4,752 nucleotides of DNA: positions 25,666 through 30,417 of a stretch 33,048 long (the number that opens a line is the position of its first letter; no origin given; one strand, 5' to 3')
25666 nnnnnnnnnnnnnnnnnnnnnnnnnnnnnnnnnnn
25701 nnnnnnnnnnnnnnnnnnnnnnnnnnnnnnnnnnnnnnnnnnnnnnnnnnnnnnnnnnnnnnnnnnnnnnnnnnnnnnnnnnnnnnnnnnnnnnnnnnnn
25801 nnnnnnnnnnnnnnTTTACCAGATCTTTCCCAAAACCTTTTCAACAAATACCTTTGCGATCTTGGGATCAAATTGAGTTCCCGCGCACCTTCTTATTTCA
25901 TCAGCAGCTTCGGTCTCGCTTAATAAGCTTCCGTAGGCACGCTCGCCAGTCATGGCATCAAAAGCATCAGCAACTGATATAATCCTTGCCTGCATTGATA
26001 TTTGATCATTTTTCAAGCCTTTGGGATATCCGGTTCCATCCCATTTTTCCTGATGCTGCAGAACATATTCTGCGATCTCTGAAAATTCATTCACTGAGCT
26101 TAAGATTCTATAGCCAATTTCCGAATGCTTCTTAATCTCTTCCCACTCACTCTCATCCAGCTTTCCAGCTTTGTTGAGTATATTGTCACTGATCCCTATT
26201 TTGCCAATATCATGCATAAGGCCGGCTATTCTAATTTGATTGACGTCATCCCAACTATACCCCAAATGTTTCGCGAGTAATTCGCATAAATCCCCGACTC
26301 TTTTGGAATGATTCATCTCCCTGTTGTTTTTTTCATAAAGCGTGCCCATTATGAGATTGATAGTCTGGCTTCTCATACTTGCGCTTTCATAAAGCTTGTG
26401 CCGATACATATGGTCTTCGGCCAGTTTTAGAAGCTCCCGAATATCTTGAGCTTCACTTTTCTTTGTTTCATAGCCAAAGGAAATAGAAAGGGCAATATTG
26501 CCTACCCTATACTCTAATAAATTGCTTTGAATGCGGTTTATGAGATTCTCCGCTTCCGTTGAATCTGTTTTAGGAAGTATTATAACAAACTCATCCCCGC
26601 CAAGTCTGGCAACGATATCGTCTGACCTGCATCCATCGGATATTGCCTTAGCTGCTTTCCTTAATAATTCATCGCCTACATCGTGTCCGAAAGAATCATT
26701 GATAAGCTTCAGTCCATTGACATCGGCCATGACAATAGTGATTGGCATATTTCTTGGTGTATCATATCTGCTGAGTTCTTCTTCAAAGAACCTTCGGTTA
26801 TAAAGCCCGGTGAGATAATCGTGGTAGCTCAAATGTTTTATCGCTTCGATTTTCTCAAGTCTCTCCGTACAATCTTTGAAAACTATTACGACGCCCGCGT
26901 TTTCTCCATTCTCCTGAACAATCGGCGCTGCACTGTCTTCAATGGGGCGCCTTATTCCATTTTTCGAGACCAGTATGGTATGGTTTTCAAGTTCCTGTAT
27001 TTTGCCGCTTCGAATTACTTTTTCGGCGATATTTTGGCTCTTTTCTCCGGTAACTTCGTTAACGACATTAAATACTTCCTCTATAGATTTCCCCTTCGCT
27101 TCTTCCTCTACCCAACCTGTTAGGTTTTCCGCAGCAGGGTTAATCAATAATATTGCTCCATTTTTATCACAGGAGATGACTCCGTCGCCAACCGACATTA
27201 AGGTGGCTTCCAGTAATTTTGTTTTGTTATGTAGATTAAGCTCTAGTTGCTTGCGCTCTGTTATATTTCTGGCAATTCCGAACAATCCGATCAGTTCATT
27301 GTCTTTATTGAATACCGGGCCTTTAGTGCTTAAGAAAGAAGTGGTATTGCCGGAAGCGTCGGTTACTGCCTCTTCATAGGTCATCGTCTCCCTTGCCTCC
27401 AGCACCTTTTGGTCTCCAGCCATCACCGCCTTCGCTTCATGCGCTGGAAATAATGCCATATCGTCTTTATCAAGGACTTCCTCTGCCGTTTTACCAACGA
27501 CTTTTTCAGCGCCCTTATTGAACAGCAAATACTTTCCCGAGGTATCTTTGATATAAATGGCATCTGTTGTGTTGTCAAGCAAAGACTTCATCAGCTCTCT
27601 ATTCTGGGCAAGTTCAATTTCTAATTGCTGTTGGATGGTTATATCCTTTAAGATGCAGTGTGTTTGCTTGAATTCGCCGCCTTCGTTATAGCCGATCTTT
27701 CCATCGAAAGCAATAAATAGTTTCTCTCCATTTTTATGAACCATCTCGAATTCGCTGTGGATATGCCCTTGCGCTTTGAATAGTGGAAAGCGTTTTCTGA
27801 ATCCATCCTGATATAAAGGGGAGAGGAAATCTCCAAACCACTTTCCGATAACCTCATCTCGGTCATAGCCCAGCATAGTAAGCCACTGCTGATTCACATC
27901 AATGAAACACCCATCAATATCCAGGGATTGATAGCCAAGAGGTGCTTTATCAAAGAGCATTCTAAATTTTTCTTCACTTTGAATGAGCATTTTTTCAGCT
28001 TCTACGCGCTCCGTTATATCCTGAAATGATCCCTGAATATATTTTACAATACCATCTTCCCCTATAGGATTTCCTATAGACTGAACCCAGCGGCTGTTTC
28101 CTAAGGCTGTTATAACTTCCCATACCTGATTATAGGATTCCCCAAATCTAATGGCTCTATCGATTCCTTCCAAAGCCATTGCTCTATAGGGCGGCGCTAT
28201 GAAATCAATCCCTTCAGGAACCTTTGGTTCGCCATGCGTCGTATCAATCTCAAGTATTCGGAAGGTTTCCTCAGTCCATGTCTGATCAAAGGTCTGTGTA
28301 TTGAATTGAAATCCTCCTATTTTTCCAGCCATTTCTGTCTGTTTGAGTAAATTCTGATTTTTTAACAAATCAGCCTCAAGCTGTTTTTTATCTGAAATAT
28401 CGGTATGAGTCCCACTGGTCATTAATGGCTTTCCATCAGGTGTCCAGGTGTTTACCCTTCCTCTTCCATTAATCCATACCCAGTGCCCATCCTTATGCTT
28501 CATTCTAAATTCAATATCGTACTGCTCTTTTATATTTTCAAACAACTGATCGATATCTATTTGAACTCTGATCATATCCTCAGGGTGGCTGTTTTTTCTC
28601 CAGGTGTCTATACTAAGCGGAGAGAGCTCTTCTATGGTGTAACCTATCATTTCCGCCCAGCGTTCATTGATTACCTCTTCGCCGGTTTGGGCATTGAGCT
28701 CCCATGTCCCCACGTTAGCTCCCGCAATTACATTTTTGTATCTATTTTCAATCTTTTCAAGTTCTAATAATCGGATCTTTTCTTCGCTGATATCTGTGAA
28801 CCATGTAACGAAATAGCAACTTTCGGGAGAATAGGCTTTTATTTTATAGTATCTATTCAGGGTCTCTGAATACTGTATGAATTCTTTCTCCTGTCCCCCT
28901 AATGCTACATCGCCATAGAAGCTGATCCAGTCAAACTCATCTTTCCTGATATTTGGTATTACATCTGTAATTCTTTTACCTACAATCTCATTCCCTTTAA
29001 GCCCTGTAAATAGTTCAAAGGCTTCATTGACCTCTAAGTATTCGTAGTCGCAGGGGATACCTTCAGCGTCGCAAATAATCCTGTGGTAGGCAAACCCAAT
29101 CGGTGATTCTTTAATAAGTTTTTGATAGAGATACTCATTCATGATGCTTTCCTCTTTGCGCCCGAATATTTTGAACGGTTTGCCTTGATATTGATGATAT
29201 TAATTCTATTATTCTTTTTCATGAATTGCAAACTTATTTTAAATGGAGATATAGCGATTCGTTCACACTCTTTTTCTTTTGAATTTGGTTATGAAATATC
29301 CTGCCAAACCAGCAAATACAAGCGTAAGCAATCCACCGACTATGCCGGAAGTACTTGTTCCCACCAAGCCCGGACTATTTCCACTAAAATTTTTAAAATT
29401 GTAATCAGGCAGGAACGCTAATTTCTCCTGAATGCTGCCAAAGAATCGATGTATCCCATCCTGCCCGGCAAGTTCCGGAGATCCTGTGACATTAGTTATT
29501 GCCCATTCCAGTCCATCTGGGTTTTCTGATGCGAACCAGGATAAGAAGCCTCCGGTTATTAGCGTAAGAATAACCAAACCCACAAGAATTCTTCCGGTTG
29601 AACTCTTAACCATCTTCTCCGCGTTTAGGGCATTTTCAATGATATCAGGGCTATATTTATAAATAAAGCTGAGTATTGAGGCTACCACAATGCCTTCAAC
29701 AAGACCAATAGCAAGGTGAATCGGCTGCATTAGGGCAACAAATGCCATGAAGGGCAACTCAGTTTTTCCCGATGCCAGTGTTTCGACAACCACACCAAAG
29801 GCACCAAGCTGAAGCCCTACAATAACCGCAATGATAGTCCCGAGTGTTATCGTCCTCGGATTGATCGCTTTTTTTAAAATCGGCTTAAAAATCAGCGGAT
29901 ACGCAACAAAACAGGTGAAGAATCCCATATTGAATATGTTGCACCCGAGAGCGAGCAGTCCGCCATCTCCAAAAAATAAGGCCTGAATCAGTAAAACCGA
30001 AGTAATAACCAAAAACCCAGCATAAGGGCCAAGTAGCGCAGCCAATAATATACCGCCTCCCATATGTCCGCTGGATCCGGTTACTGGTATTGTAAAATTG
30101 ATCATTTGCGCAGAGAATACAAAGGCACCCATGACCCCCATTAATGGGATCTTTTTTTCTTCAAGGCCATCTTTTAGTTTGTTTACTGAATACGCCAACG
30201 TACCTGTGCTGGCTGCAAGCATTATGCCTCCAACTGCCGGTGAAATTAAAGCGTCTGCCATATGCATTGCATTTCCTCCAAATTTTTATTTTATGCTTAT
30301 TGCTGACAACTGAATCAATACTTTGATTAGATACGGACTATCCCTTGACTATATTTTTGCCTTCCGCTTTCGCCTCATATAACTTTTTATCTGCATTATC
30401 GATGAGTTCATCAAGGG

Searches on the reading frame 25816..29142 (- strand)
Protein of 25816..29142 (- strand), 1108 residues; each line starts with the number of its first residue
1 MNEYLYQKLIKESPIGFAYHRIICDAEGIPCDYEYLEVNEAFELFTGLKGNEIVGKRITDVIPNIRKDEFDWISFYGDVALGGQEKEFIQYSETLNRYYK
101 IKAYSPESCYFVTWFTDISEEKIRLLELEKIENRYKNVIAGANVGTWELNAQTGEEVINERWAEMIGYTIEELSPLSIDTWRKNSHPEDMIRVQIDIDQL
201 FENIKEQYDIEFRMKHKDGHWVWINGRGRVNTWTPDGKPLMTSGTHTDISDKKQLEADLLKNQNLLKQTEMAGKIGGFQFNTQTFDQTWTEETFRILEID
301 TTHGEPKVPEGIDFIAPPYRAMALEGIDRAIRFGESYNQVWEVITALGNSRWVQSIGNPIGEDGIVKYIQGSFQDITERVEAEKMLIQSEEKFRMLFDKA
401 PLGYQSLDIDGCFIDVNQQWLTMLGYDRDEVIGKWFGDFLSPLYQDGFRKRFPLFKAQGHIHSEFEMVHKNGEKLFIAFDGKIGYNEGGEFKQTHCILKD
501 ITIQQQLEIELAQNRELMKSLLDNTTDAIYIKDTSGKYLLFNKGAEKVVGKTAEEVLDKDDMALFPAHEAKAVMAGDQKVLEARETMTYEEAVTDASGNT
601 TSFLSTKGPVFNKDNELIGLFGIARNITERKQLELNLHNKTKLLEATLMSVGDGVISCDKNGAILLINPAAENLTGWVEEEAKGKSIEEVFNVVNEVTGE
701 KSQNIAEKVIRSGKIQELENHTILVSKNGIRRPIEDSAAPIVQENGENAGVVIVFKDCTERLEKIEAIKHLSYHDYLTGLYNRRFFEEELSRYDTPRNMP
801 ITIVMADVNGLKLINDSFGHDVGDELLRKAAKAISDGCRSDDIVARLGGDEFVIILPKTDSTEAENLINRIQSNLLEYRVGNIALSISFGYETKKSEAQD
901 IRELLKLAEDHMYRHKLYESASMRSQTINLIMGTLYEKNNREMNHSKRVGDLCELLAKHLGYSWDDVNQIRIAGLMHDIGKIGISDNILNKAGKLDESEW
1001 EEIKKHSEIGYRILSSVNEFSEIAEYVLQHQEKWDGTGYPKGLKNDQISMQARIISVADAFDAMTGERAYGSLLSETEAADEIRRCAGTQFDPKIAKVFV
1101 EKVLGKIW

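Call 48: search_protein_families(library=pfam, proteins=[window:25816-29142:-])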
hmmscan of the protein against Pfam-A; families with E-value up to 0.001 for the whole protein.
window:25816-29142:- (1108 aa): 10 families
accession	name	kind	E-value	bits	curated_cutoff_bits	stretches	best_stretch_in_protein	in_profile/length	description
PF13426.13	PAS_9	-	1.3e-50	170.3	27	3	653-760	2-103/103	PAS domain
PF08447.18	PAS_3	-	9.4e-45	151.3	25.6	3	158-245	4-88/89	PAS fold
PF08448.16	PAS_4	-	3.8e-42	143.4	23.1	3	522-632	1-110/110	PAS fold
PF00989.32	PAS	-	3.6e-39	133.7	22.6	3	644-757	3-112/113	PAS fold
PF00990.26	GGDEF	-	2e-36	125.7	23.8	1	773-916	2-155/161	Diguanylate cyclase, GGDEF domain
PF13487.12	HD_5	-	3.2e-36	125.1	27.2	1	937-1095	9-170/170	HD domain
PF01966.28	HD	-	5.2e-25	88.4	22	1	944-1064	3-116/116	HD domain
PF13188.13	PAS_8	-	2.2e-24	84.9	21.8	1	391-443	1-54/65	PAS domain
PF12860.13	PAS_7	-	1e-06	29.3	27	0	650-763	3-112/115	PAS fold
PF08668.18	HDOD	-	1.6e-05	24.9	22.9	1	943-1006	96-157/196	HDOD domain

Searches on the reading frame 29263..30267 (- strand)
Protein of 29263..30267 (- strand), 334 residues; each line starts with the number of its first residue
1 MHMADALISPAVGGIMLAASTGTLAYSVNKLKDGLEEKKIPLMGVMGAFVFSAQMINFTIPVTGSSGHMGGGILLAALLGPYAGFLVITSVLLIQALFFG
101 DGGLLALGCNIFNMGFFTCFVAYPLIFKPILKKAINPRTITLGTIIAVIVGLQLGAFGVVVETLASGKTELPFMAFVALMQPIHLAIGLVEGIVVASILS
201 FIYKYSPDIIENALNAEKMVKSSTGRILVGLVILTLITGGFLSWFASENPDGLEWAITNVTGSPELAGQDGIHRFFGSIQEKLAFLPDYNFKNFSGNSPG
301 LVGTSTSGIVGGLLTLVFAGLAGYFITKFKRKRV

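Call 48: search_protein_families(library=pfam, proteins=[window:29263-30267:-])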
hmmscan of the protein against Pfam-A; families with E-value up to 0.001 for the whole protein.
window:29263-30267:- (334 aa): 2 families
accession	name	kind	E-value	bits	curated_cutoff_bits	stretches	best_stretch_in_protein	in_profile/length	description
PF01891.21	CbiM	-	6.3e-57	193.2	23.1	1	2-209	1-205/205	Cobalt uptake substrate-specific transmembrane region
PF13190.11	PDGLE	-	2e-29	101.9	27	1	226-327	2-101/102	PDGLE domain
